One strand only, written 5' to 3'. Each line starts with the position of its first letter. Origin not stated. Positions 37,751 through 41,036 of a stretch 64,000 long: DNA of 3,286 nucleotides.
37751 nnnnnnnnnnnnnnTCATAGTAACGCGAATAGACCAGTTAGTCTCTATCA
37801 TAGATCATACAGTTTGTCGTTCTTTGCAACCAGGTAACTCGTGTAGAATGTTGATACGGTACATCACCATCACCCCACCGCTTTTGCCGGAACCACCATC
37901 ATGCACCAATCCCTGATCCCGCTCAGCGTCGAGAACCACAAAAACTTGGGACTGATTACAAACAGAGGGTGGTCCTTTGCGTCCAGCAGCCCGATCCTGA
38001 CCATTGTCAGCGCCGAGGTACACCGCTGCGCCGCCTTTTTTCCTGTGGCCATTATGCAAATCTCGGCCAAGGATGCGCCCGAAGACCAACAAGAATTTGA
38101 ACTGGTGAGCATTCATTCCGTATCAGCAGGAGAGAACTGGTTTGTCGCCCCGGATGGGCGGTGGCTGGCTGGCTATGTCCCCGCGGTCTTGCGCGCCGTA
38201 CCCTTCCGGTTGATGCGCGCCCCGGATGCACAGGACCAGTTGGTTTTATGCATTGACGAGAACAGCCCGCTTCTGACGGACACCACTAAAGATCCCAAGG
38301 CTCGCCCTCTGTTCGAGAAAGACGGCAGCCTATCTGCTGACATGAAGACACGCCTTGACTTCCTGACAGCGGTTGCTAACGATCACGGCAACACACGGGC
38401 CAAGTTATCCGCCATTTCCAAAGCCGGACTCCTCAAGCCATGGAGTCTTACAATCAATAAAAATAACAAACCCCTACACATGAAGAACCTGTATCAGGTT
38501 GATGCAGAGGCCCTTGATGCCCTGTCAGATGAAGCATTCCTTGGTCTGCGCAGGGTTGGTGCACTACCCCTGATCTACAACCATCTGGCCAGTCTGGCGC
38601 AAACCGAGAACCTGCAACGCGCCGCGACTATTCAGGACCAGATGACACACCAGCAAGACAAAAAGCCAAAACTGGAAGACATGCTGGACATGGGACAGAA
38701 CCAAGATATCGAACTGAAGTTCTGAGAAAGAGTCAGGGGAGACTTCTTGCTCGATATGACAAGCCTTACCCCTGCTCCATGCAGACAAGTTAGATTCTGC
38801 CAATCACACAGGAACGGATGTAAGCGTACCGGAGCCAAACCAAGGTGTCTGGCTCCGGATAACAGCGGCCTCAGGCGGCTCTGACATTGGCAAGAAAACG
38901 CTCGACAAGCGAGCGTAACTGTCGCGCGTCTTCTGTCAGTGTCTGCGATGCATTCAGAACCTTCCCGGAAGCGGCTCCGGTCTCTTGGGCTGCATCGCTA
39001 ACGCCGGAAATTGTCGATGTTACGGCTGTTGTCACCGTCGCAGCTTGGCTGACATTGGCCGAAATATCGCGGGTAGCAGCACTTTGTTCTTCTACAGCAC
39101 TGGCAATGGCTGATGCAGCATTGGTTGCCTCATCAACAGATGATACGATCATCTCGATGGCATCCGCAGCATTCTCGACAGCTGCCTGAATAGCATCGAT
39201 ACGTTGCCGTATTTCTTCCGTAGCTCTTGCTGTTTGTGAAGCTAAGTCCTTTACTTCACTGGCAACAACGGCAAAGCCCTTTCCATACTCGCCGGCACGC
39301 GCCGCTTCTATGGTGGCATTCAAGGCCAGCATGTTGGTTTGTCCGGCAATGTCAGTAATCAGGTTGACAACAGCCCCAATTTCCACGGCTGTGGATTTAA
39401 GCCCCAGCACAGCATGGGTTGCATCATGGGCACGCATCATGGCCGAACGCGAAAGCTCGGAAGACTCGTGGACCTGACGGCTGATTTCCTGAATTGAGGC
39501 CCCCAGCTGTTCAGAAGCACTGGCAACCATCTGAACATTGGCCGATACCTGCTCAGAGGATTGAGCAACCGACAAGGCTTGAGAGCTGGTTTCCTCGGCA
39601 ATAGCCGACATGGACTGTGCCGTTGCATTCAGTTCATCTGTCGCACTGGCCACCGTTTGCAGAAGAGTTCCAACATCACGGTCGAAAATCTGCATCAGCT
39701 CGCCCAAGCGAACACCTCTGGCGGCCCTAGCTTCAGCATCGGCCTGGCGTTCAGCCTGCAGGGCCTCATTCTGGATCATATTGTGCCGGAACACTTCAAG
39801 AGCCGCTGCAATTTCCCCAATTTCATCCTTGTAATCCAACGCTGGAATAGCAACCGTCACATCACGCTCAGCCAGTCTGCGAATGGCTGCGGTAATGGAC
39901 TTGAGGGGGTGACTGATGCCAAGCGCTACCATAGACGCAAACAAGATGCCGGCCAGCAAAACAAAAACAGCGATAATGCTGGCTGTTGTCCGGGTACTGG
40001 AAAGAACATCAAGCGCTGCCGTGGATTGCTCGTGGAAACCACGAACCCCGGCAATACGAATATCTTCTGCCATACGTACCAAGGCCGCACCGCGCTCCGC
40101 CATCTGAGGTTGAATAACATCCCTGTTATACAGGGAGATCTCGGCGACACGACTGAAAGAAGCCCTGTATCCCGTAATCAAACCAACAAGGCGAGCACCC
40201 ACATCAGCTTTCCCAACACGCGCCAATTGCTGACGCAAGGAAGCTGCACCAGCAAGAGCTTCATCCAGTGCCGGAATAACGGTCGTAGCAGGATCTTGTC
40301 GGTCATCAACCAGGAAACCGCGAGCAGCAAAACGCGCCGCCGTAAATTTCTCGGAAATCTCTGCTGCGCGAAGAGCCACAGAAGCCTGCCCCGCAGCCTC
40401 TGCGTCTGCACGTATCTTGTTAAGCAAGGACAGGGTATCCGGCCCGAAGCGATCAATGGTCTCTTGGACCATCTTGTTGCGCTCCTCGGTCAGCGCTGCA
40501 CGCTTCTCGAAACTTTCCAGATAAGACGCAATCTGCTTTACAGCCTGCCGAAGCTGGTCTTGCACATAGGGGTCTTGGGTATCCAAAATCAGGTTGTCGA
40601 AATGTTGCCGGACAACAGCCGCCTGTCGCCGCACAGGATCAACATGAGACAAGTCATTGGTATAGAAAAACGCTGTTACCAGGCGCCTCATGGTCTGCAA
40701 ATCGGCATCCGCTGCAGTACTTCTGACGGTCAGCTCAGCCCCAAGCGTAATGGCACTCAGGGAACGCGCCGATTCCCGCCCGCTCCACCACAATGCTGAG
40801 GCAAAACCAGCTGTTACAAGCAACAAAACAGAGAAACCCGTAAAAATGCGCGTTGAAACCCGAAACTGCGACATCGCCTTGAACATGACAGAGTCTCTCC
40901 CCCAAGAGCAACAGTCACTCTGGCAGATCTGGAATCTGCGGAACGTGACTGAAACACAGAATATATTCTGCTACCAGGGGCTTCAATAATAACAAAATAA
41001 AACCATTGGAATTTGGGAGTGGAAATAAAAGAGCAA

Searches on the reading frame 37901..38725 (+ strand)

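Call 35: search_protein_families(library=pfam, proteins=[window:37901-38725:+], max_evalue=0.001)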
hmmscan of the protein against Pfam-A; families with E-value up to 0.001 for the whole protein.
window:37901-38725:+ (274 aa): 1 family
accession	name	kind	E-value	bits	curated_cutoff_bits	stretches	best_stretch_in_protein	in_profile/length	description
PF07277.16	SapC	-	8.1e-53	179.7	28.9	1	8-238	1-220/220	SapC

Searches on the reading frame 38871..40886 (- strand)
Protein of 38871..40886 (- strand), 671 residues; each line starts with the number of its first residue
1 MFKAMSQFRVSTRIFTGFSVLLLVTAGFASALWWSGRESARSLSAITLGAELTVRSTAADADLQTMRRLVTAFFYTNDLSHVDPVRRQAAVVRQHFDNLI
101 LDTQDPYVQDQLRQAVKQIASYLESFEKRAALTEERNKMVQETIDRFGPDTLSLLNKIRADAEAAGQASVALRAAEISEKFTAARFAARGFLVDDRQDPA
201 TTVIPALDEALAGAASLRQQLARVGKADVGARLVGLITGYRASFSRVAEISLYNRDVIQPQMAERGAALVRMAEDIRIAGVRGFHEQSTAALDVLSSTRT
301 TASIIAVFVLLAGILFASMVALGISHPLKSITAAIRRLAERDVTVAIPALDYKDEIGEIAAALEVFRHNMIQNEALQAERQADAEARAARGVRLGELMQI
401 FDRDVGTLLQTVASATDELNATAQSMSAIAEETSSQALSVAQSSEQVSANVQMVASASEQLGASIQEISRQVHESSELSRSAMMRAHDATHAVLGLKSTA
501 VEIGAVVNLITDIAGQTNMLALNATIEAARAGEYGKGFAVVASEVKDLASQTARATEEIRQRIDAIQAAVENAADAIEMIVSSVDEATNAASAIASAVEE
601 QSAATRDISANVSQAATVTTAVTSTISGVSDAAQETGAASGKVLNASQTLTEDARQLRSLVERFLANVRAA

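Call 35: search_protein_families(library=pfam, proteins=[window:38871-40886:-], max_evalue=0.001)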
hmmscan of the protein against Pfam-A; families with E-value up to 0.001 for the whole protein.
window:38871-40886:- (671 aa): 4 families
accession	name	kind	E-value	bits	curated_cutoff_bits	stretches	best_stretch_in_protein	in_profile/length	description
PF00015.26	MCPsignal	-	6.8e-32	111.1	34.6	1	485-635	17-167/172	Methyl-accepting chemotaxis protein (MCP) signalling domain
PF16591.11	HBM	-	2e-10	41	29.8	1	66-276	27-239/254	Helical bimodular sensor domain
PF00672.30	HAMP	-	1.4e-09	38.5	25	1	321-370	3-51/53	HAMP domain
PF07889.17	DUF1664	-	0.00021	21.8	34.6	0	411-470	63-122/124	Protein of unknown function (DUF1664)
